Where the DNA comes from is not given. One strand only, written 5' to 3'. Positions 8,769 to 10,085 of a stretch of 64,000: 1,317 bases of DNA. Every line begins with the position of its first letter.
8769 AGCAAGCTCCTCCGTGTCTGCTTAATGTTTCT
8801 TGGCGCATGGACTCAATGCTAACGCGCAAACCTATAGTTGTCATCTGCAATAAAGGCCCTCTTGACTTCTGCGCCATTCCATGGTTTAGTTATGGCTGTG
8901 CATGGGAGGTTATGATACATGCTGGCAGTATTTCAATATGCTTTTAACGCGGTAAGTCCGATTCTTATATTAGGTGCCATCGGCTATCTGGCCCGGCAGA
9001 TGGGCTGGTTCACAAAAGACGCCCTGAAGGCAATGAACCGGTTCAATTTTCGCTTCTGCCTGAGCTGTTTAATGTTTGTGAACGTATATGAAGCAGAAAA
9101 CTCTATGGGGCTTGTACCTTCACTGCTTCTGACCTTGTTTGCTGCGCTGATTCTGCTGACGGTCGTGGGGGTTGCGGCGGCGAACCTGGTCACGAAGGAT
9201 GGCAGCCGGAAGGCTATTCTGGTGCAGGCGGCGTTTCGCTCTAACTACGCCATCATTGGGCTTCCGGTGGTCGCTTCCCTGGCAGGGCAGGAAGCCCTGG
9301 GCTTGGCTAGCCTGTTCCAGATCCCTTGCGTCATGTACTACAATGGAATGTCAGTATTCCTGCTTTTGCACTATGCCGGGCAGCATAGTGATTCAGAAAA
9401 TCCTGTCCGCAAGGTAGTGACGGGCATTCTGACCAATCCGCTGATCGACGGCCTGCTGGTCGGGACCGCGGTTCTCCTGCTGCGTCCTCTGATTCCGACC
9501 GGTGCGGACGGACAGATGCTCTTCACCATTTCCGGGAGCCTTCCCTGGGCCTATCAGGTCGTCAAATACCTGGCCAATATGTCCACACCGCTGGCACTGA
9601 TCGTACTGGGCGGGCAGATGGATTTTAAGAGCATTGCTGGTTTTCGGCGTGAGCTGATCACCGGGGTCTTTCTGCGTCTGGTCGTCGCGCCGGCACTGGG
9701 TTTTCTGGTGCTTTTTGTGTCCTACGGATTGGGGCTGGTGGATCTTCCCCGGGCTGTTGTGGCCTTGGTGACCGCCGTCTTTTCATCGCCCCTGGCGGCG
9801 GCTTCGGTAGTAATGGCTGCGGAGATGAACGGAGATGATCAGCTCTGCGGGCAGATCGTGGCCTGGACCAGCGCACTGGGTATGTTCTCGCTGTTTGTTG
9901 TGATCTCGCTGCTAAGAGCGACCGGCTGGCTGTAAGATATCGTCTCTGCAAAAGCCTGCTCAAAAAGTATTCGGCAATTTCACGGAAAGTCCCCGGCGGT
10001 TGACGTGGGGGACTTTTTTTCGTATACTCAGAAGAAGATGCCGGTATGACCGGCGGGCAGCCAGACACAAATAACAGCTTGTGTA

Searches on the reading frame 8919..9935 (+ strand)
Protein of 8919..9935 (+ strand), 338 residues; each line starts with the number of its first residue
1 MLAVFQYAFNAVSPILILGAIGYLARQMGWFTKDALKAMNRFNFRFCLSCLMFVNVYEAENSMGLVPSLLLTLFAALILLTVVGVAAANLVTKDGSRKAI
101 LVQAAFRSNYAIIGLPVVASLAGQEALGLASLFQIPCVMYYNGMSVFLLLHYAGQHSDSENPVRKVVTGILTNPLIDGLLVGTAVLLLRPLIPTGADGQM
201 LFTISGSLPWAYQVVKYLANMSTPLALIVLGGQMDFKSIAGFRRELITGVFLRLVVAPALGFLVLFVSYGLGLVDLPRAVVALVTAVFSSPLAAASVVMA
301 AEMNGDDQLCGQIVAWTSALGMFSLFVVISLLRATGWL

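Call 16: search_protein_families(library=pfam, max_evalue=0.01, proteins=[window:8919-9935:+])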
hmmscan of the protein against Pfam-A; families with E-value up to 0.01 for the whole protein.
window:8919-9935:+ (338 aa): 2 families
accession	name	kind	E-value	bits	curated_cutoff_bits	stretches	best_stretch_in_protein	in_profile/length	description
PF03547.23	Mem_trans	-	2.7e-25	89.2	25.7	1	8-328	2-342/343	Membrane transport protein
PF01758.21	SBF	-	0.00012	22.3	24.3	1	235-329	19-111/191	Sodium Bile acid symporter family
